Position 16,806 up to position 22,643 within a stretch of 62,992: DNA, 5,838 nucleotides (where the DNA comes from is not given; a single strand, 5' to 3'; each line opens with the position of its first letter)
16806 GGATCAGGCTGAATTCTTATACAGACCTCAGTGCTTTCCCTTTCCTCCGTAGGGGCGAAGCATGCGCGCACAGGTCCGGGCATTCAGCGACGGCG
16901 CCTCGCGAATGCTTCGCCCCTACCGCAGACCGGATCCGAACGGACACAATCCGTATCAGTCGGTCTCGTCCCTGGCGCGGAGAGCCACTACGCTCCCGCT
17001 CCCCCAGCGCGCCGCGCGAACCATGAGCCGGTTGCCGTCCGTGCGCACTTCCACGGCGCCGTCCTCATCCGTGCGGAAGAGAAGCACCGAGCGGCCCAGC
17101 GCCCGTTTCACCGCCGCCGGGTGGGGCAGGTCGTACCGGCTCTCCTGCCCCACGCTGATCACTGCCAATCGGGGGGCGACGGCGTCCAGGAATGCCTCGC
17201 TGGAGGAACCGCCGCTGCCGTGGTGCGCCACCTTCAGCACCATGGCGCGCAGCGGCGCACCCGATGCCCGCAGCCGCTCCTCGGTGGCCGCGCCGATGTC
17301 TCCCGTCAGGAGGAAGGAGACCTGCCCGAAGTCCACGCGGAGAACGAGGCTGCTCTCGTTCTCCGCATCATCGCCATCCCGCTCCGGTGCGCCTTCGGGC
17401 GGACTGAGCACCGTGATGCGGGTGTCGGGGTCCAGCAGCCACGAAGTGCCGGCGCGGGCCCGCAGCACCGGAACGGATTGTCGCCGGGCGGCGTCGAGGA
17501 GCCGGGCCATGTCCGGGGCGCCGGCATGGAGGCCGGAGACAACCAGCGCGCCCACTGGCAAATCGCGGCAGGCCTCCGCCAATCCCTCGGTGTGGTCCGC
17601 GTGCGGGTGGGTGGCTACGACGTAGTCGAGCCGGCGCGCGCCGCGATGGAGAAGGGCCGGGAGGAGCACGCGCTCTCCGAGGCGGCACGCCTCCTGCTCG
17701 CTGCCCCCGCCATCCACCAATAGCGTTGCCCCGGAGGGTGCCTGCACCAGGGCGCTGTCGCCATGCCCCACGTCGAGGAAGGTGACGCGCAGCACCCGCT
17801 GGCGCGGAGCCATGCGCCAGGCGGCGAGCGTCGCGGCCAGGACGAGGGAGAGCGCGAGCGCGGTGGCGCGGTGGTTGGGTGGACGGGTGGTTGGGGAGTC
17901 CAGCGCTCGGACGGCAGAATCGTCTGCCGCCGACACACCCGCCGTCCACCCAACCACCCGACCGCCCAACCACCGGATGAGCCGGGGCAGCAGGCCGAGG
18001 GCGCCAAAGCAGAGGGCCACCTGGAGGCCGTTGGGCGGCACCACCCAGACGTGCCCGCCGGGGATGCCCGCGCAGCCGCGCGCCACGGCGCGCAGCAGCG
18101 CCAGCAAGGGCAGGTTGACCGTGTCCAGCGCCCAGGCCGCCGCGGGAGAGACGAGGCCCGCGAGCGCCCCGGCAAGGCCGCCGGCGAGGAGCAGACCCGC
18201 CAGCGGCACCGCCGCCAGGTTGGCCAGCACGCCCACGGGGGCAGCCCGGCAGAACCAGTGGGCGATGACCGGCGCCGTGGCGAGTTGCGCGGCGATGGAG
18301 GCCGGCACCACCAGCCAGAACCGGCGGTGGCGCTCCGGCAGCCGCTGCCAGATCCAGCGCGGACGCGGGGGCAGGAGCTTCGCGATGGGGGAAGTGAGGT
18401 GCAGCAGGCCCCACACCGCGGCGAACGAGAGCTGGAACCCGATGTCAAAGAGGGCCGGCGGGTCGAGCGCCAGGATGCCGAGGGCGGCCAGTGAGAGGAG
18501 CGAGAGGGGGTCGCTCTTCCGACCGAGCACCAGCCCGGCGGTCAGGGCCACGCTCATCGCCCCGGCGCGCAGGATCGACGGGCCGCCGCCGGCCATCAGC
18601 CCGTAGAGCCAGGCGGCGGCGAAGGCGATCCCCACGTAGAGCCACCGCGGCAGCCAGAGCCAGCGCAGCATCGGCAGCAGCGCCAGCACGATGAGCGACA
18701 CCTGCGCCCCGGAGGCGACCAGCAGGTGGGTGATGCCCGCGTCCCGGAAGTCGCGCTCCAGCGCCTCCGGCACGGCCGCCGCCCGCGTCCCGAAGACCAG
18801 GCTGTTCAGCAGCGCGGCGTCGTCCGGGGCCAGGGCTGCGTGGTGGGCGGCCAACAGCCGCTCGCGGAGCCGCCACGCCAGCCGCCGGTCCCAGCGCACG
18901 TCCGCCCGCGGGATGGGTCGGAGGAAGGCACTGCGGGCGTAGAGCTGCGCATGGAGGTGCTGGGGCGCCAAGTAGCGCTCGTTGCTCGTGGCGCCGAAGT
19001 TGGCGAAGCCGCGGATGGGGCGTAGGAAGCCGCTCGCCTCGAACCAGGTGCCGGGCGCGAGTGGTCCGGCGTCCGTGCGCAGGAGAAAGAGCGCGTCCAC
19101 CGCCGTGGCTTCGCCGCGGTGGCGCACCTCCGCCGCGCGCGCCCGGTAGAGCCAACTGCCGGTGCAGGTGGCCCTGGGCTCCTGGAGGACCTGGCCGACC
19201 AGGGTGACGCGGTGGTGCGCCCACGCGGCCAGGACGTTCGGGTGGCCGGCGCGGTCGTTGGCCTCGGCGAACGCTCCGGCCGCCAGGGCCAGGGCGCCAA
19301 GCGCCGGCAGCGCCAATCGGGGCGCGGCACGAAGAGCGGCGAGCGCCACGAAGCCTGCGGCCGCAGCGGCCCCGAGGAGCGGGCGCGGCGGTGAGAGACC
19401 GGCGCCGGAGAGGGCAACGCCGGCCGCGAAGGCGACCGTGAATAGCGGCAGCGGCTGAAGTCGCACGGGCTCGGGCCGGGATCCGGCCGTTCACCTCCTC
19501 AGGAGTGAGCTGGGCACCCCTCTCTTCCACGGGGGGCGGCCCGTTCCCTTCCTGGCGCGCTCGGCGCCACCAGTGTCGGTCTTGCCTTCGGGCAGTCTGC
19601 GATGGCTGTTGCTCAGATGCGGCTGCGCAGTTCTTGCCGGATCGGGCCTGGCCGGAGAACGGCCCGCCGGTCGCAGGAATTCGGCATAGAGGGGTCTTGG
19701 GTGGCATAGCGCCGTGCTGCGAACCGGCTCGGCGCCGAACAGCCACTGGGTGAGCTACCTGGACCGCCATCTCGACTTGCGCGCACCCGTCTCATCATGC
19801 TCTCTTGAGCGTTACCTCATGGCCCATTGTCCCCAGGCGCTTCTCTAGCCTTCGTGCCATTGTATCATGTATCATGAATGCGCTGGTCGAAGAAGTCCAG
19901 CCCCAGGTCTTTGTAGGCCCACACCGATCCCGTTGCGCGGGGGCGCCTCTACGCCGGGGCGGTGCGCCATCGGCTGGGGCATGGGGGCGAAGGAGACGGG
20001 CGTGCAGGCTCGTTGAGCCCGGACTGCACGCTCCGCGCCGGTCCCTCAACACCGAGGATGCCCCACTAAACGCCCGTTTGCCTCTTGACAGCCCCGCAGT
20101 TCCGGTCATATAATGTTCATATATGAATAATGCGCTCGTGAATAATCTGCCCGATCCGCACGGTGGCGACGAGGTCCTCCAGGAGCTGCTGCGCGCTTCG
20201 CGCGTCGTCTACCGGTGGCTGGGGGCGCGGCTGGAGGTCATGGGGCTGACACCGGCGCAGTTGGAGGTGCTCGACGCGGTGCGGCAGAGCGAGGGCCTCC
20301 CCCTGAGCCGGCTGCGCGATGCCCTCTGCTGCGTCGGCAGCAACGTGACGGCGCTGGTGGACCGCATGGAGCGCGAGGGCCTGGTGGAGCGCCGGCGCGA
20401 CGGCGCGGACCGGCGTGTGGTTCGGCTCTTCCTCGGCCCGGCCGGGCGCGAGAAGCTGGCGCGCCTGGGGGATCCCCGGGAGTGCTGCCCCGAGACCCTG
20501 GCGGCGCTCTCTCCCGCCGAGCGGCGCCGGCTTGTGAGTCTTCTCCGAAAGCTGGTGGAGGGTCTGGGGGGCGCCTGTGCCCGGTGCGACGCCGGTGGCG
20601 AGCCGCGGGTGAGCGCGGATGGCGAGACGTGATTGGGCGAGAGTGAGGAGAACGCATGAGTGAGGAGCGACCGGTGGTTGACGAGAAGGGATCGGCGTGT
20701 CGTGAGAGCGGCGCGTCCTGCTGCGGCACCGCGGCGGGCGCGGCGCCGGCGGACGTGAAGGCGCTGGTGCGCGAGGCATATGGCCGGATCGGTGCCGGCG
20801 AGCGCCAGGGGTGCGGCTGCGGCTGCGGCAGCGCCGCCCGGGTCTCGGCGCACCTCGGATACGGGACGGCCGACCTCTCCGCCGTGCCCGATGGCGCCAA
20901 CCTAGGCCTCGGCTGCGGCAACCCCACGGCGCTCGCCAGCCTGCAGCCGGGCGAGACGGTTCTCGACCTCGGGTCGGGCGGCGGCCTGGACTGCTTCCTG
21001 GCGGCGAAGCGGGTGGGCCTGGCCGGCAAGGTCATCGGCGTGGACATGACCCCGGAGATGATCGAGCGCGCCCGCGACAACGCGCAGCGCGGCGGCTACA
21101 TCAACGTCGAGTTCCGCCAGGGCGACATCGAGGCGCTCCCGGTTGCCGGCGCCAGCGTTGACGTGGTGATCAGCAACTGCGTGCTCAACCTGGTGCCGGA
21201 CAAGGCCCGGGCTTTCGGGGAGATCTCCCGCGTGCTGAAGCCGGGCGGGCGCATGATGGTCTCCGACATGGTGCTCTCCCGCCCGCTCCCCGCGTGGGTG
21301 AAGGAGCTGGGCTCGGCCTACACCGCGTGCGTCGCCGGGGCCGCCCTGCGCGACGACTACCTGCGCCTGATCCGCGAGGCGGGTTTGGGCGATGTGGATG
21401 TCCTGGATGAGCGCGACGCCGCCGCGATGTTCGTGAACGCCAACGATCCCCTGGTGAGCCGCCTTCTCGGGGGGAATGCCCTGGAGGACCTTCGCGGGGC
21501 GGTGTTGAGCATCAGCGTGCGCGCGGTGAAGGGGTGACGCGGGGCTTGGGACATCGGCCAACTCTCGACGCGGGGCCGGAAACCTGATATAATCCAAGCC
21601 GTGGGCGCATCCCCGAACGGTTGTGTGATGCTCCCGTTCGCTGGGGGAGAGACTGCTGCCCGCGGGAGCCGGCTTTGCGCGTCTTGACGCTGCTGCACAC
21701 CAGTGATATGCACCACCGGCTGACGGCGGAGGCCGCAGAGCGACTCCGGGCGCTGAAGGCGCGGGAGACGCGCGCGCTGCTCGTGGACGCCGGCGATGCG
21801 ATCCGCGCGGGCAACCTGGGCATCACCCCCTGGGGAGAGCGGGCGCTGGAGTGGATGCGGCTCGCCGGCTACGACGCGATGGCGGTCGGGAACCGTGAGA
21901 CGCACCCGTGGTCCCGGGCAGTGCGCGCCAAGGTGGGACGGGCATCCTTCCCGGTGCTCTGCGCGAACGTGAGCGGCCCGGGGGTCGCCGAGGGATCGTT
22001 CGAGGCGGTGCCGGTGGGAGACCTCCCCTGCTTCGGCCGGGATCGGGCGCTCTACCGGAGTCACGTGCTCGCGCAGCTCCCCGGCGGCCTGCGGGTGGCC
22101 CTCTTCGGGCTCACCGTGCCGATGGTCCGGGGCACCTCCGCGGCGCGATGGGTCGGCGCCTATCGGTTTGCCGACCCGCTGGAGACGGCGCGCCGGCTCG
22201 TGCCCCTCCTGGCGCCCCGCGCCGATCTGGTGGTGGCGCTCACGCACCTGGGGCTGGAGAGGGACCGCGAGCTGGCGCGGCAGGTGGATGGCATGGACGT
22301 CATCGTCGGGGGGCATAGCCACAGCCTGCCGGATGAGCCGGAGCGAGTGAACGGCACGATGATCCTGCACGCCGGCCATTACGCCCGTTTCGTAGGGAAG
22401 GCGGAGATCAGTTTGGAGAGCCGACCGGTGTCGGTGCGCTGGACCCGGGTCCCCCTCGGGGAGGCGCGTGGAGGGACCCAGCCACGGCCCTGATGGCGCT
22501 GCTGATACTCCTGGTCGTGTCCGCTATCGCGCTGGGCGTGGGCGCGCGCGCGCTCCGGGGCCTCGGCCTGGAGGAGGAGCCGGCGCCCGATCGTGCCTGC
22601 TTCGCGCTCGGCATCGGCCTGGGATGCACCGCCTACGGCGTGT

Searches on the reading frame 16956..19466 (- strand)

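Call 7: search_protein_families(library=pfam, proteins=[window:16956-19466:-], max_evalue=0.001)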
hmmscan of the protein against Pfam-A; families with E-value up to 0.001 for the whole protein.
window:16956-19466:- (836 aa): 4 families
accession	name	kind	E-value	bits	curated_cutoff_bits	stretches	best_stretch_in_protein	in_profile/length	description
PF03772.21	Competence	-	8.9e-56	189.7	23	1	223-497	1-267/270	Competence protein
PF13567.11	DUF4131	-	7.3e-15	55.5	31.6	1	28-180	6-162/165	Domain of unknown function (DUF4131)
PF00753.33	Lactamase_B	-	4e-14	53.5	22.7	1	565-773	2-195/196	Metallo-beta-lactamase superfamily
PF12706.13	Lactamase_B_2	-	2.3e-08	34.3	27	1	602-743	20-161/200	Beta-lactamase superfamily domain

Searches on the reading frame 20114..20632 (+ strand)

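Call 10: search_protein_families(library=pfam, proteins=[window:20114-20632:+], max_evalue=0.001)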
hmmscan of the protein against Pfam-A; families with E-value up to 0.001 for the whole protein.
window:20114-20632:+ (172 aa): 4 families
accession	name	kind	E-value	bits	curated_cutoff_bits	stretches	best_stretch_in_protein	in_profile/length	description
PF01047.28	MarR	-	1.1e-12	48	24.6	1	45-103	1-59/59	MarR family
PF12802.13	MarR_2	-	4.4e-10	40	27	1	44-101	2-60/61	MarR family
PF13463.12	HTH_27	-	1.6e-06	28.7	22.2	1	45-110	1-67/68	Winged helix DNA-binding domain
PF25212.1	HVO_A0114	-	0.00034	20.8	27.6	1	45-103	20-78/84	HVO_A0114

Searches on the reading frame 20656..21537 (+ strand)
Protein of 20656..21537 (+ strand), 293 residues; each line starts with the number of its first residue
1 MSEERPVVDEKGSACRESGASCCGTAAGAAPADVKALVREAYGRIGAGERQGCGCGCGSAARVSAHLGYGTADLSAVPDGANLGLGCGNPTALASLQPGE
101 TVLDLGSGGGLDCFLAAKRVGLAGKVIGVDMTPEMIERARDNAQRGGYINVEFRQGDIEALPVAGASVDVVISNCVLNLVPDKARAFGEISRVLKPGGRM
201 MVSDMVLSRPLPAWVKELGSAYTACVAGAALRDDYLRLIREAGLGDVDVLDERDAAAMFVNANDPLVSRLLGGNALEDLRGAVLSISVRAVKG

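Call 8: search_protein_families(library=pfam, proteins=[window:20656-21537:+], max_evalue=0.001)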
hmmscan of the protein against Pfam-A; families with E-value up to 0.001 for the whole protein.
window:20656-21537:+ (293 aa): 15 families
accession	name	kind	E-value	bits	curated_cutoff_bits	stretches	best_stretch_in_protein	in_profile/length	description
PF13847.12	Methyltransf_31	-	1e-42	145.7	27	1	98-243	3-145/145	Methyltransferase domain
PF08241.18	Methyltransf_11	-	2.1e-25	89.6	21.2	1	103-201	1-94/95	Methyltransferase domain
PF13649.12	Methyltransf_25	-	4.4e-25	88.6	27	1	102-198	1-97/97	Methyltransferase domain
PF01209.24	Ubie_methyltran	-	1.8e-18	67.2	20.1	1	96-204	45-153/233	ubiE/COQ5 methyltransferase family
PF08242.18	Methyltransf_12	-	1.2e-13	52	30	1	103-199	1-97/98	Methyltransferase domain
PF13489.12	Methyltransf_23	-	1.7e-13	51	27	1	93-213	17-127/164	Methyltransferase domain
PF01135.25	PCMT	-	1.3e-10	41.8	20.3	1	93-202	68-171/210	Protein-L-isoaspartate(D-aspartate) O-methyltransferase (PCMT)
PF06325.19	PrmA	-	6.3e-08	32.9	22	1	96-206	159-262/296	Ribosomal protein L11 methyltransferase (PrmA)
PF01170.24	UPF0020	-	5.8e-06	26.6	22.3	1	125-174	78-128/197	RMKL-like, methyltransferase domain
PF02353.26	CMAS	-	6.4e-05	22.8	27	1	95-205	59-167/273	Mycolic acid cyclopropane synthetase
PF01728.25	FtsJ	-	0.00012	22.5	24.1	1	96-174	19-98/181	FtsJ-like methyltransferase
PF05148.21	Methyltransf_8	-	0.00015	22.2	27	1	154-205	109-159/219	Hypothetical methyltransferase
PF13679.12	Methyltransf_32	-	0.00018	22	27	1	97-169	24-103/143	Methyltransferase domain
PF05175.20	MTS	-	0.00065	19.8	23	0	99-175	32-106/170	Methyltransferase small domain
PF20922.3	Anamorsin_N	-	0.00081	19.6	27.1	0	141-207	26-92/163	Anamorsin, N-terminal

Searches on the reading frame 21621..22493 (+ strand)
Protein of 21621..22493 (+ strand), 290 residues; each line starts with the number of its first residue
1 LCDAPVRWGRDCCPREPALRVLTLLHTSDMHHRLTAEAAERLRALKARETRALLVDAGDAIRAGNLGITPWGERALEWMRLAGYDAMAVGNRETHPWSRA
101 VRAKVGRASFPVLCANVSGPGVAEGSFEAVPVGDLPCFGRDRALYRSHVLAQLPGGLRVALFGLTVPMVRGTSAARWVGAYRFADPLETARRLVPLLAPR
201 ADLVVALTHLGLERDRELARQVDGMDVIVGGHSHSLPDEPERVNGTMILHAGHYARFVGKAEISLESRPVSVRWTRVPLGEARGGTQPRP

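Call 8: search_protein_families(library=pfam, proteins=[window:21621-22493:+], max_evalue=0.001)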
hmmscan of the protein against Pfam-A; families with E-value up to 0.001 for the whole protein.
window:21621-22493:+ (290 aa): 1 family
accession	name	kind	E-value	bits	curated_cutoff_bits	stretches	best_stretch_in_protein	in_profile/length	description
PF00149.33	Metallophos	-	9.7e-09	36.4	21.5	1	23-235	2-190/191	Calcineurin-like phosphoesterase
